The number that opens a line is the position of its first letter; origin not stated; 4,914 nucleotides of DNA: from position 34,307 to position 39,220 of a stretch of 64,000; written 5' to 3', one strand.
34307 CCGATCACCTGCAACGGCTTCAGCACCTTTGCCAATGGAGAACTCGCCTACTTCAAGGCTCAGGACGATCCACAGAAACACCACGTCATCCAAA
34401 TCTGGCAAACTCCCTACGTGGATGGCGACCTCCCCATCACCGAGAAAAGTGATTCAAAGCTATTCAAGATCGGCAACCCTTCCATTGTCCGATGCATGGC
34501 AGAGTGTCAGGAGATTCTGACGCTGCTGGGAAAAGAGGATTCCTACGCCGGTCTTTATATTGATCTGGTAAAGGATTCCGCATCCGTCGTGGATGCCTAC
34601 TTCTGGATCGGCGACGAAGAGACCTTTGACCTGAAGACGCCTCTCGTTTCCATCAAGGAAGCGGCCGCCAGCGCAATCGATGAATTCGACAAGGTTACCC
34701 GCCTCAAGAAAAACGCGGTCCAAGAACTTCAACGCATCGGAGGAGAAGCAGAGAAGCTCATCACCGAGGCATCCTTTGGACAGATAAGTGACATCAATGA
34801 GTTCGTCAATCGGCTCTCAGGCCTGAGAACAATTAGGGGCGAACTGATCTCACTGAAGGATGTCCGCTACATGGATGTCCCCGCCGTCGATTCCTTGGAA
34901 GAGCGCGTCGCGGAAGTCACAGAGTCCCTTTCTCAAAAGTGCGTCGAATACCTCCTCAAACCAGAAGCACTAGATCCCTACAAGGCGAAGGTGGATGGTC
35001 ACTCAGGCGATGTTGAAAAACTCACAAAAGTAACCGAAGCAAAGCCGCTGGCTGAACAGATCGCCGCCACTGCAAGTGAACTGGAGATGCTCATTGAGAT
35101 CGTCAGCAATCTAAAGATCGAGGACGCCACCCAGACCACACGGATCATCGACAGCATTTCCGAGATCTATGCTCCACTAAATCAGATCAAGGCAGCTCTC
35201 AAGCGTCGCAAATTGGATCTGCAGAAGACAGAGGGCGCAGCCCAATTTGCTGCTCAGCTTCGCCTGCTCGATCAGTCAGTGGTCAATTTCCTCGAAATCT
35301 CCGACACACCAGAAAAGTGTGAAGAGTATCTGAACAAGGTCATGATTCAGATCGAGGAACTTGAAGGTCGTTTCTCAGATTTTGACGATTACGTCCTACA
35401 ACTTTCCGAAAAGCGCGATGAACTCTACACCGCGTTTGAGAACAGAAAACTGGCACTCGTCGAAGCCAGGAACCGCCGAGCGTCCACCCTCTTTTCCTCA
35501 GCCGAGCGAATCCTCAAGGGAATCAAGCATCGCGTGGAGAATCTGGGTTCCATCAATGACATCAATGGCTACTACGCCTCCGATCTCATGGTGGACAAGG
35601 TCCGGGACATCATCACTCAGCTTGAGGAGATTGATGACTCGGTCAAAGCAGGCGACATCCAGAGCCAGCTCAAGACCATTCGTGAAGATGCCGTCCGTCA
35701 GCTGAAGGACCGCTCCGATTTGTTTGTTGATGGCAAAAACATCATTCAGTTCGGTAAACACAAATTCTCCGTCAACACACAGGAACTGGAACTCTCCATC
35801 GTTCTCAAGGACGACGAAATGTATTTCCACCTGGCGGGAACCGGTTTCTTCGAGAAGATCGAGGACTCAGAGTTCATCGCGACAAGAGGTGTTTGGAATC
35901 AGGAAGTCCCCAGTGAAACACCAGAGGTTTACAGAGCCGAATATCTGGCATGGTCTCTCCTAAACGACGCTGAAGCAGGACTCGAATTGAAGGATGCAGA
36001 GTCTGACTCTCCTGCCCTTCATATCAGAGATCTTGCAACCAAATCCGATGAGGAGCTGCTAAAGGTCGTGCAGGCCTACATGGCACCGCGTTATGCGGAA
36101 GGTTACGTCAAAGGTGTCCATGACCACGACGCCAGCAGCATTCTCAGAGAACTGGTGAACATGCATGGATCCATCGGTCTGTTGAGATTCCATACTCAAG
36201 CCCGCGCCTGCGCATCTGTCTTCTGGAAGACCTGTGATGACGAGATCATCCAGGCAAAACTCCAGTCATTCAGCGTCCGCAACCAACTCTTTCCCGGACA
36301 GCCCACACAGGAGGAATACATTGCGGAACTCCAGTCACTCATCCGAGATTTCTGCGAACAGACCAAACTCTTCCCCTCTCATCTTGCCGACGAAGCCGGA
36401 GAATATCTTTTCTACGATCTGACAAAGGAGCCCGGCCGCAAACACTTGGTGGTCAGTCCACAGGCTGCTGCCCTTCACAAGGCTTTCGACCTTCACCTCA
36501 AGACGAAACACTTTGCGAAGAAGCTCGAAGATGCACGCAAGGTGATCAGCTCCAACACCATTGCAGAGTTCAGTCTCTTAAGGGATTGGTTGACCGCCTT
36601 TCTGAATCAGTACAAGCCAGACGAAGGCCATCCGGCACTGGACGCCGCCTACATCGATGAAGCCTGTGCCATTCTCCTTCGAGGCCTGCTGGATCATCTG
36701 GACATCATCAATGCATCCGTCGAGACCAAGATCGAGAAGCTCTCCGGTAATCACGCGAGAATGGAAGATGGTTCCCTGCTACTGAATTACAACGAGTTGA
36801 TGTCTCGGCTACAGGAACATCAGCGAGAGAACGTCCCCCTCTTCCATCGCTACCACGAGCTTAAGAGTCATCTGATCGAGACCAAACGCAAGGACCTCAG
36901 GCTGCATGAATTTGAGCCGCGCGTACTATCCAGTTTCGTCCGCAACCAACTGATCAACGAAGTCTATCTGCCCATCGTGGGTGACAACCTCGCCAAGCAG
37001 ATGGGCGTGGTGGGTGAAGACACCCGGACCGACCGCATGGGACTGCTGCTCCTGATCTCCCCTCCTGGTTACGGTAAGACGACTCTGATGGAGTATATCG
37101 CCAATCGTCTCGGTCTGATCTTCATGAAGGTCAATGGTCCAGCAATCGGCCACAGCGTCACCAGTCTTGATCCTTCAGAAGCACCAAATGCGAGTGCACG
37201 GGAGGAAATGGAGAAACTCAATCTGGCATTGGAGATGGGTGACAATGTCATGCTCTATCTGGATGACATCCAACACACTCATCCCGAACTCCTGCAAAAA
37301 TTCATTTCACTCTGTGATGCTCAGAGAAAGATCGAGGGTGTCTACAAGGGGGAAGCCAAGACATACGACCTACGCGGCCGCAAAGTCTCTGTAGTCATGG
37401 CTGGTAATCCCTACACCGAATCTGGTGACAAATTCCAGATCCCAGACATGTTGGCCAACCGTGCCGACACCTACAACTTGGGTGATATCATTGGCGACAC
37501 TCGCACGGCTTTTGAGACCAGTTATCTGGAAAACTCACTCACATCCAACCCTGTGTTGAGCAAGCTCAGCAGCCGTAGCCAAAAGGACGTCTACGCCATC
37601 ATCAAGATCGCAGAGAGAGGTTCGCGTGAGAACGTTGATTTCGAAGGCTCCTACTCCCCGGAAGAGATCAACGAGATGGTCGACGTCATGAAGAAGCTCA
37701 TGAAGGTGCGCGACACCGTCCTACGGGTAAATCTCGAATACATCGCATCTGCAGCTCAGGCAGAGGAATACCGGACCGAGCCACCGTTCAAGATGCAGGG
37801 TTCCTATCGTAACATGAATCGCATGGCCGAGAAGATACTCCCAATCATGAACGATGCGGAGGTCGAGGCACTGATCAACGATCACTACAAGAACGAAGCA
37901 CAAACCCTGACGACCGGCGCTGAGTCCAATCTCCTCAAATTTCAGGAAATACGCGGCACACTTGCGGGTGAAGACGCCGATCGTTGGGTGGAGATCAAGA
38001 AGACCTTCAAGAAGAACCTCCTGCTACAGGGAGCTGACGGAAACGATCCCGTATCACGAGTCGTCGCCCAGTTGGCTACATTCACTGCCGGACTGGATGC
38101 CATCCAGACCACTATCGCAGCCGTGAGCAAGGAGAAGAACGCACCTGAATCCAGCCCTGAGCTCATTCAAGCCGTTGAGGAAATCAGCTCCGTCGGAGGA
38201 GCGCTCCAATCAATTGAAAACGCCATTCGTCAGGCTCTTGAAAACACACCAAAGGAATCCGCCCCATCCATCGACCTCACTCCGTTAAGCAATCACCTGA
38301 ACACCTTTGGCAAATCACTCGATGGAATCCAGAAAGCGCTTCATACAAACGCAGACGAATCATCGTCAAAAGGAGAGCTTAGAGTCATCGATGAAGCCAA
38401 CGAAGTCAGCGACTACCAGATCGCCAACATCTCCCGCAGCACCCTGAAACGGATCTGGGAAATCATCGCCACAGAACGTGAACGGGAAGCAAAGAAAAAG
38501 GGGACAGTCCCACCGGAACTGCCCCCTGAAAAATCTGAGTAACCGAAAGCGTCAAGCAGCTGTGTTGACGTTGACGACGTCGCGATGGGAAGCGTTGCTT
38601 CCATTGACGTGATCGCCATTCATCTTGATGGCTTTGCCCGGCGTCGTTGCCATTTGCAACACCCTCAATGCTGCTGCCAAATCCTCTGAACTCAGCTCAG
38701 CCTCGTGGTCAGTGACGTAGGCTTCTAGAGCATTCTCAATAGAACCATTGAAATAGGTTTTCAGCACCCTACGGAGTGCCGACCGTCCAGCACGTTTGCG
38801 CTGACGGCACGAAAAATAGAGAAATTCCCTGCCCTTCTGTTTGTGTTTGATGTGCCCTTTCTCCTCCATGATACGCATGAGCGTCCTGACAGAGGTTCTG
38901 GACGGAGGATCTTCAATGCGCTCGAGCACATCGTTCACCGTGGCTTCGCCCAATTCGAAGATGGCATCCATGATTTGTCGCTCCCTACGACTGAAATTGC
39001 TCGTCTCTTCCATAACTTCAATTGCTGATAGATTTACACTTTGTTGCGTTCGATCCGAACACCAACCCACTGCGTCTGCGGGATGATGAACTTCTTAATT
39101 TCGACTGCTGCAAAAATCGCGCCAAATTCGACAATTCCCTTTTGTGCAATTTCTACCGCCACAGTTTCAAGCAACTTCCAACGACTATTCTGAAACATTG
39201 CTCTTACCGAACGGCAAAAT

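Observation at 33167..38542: Architecture of the giant protein: beta-rich head, ~800-aa helical middle, single MoxR-like AAA+ core near the C-terminus, no TM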

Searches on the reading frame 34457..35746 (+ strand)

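Call 94: search_protein_families(library=pfam, proteins=[window:34457-35746:+], max_evalue=10)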
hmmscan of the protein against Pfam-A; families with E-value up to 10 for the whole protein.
window:34457-35746:+ (430 aa): 12 families
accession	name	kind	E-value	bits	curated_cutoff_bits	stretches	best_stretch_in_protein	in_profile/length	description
PF25472.1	DUF7902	-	3.7e-31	107.6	26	1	170-252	1-83/85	Domain of unknown function (DUF7902)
PF12458.13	DUF3686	-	3e-08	33.1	25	1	2-49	401-448/448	ATPase involved in DNA repair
PF10046.14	BLOC1_2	-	0.0014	19.4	33.4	1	329-392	19-80/96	Biogenesis of lysosome-related organelles complex-1 subunit 2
PF08898.15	DUF1843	-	0.049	14.7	23.3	1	392-422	7-36/52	Domain of unknown function (DUF1843)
PF10303.14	DUF2408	-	0.1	13.6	25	1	145-250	39-119/130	Protein of unknown function (DUF2408)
PF19491.4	DUF6026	-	0.2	12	26.6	0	407-419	16-28/51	Family of unknown function (DUF6026)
PF05073.17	Baculo_p24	-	0.26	11.6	21.3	1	205-273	83-148/160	Baculovirus P24 capsid protein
PF19952.5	DUF6414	-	1.5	8.9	25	1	189-281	93-175/283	Domain of unknown function (DUF6414)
PF00512.31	HisKA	-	1.8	9.1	26.9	0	58-96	12-45/66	His Kinase A (phospho-acceptor) domain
PF09763.15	Sec3_CC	-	2.1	8.6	27.1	1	271-319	15-64/133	Exocyst complex component Sec3, coiled-coil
PF23729.2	Spectrin_Dys-1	-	9.2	6.8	27.6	1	189-257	24-90/90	Dystrophin-1-like, spectrin repeat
PF13863.11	DUF4200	-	9.3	7.1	29.7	1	244-296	65-117/119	Domain of unknown function (DUF4200)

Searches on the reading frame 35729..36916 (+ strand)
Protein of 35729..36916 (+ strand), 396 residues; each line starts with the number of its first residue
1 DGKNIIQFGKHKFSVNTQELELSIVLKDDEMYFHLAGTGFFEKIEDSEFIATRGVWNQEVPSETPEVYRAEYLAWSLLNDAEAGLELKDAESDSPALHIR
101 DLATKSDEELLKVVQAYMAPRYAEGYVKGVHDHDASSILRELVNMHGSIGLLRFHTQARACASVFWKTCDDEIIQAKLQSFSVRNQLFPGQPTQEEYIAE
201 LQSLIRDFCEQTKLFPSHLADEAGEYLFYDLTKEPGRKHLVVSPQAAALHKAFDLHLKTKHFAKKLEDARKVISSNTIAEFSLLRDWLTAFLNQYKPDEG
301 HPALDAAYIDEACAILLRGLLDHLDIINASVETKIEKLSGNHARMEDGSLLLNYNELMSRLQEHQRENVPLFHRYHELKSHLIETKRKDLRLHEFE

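Call 94: search_protein_families(library=pfam, proteins=[window:35729-36916:+], max_evalue=10)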
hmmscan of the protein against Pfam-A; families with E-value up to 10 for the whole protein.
window:35729-36916:+ (396 aa): 1 family
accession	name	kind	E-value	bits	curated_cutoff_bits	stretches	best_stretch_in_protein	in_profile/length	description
PF16240.10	DUF4899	-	0.036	13.7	25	1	222-306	18-100/283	Domain of unknown function (DUF4899)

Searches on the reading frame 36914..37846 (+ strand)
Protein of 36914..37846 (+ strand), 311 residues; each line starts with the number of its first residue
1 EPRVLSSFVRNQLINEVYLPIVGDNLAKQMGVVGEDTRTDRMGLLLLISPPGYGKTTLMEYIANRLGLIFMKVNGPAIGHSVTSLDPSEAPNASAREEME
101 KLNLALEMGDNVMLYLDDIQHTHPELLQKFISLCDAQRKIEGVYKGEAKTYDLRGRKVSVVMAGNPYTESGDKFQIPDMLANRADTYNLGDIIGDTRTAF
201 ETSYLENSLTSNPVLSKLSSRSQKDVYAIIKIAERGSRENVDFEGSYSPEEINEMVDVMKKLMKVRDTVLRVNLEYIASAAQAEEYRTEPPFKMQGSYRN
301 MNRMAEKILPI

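Call 91: search_solved_structures(query=window:36914-37846:+, max_evalue=10, show_alignments=0)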
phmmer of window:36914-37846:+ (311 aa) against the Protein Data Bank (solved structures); distinct sequences matched with E-value up to 10: 156 (the best 60 are shown).
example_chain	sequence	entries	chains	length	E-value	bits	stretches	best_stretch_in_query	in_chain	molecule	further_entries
7wub_D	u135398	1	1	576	2.1e-08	37.1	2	43-132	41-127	Transitional endoplasmic reticulum ATPase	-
7wub_C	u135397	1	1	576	2.1e-08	37.1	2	43-132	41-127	Transitional endoplasmic reticulum ATPase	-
6mck_A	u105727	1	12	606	2.4e-08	36.9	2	43-132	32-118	Transitional endoplasmic reticulum ATPase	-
7lmy_A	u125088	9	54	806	3.5e-08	36.4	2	43-132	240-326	Transitional endoplasmic reticulum ATPase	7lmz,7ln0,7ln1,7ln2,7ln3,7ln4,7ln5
7rlb_A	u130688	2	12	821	3.5e-08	36.4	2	43-132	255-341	Transitional endoplasmic reticulum ATPase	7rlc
7rlj_A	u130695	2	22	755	4.1e-08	36.1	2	43-132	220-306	Transitional endoplasmic reticulum ATPase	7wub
8yka_A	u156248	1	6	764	4.3e-08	36.1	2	43-132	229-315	Transitional endoplasmic reticulum ATPase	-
5c18_A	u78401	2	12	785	4.6e-08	36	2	43-132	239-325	Transitional endoplasmic reticulum ATPase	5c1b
7y4w_A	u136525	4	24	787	4.6e-08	36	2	43-132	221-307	Transitional endoplasmic reticulum ATPase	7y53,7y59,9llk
5c19_A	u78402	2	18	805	4.9e-08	35.9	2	43-132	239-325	Transitional endoplasmic reticulum ATPase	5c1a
10qq_A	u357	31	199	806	4.9e-08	35.9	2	43-132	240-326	Transitional endoplasmic reticulum ATPase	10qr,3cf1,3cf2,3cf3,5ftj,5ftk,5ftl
7k57_A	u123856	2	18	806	4.9e-08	35.9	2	43-132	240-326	Transitional endoplasmic reticulum ATPase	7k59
7rlf_A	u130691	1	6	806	4.9e-08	35.9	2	43-132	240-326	Transitional endoplasmic reticulum ATPase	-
7rlh_A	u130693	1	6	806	4.9e-08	35.9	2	43-132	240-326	Transitional endoplasmic reticulum ATPase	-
7mdm_B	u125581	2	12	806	4.9e-08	35.9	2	43-132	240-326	Transitional endoplasmic reticulum ATPase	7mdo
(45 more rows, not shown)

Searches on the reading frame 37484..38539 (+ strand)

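Call 94: search_protein_families(library=pfam, proteins=[window:37484-38539:+], max_evalue=10)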
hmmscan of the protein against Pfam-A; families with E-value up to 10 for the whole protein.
window:37484-38539:+ (352 aa): 7 families
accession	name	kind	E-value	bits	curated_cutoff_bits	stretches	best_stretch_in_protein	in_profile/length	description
PF05531.17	NPV_P10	-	0.02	15.8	29.8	1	227-287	6-66/75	Nucleopolyhedrovirus P10 protein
PF02796.21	HTH_7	-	0.02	15.5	23.8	1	313-326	30-43/45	Helix-turn-helix domain of resolvase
PF07093.16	SGT1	-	0.048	12.6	30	1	108-256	341-463/587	SGT1 protein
PF22116.1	DUF6944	-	0.066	12.9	32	1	197-290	2-84/167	Family of unknown function (DUF6944)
PF17107.11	SesA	-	0.12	12.9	26.3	1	205-294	6-91/122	N-terminal domain on NACHT_NTPase and P-loop NTPases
PF17279.8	DUF5344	-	0.72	10.8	27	0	203-263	14-74/87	Family of unknown function (DUF5344)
PF07499.19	RuvA_C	-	1.6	9.7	24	1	229-252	22-43/47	RuvA, C-terminal domain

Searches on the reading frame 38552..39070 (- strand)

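Call 5: search_protein_families(library=pfam, proteins=[window:38552-39070:-], max_evalue=0.01)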
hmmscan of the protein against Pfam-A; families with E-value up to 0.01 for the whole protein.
window:38552-39070:- (172 aa): 1 family
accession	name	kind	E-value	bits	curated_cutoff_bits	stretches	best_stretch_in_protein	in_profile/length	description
PF03965.22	Penicillinase_R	-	2.5e-24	86.3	22.6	1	27-133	2-108/115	Penicillinase repressor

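Call 6: search_protein_families(library=ncbifam, proteins=[window:38552-39070:-], max_evalue=0.01)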
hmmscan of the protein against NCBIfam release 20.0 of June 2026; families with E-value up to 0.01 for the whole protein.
window:38552-39070:- (172 aa): 6 families
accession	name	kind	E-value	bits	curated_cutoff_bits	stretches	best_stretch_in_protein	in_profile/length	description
TIGR02698.1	CopY_TcrY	equivalog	1.4e-08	35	121.95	1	27-139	3-115/130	CopY/TcrY family copper transport repressor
NF000243.1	MecI_of_mecA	exception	7.1e-05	23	250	1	22-116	4-104/123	mecA-type methicillin resistance repressor MecI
NF000244.1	MecI_of_mecC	exception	0.00017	21.5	250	1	21-133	3-115/125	mecC-type methicillin resistance repressor MecI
NF012168.1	BlaI_of_BCL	exception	0.00023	21.1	180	1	24-137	4-117/121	penicillinase repressor BlaI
NF033788.1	HTH_metalloreg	subfamily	0.0017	18.1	55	1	31-85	14-66/77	metalloregulator ArsR/SmtB family transcription factor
NF050184.1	VpaChn25_0724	subfamily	0.0093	16.1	65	0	39-80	18-59/88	VpaChn25_0724 family phage protein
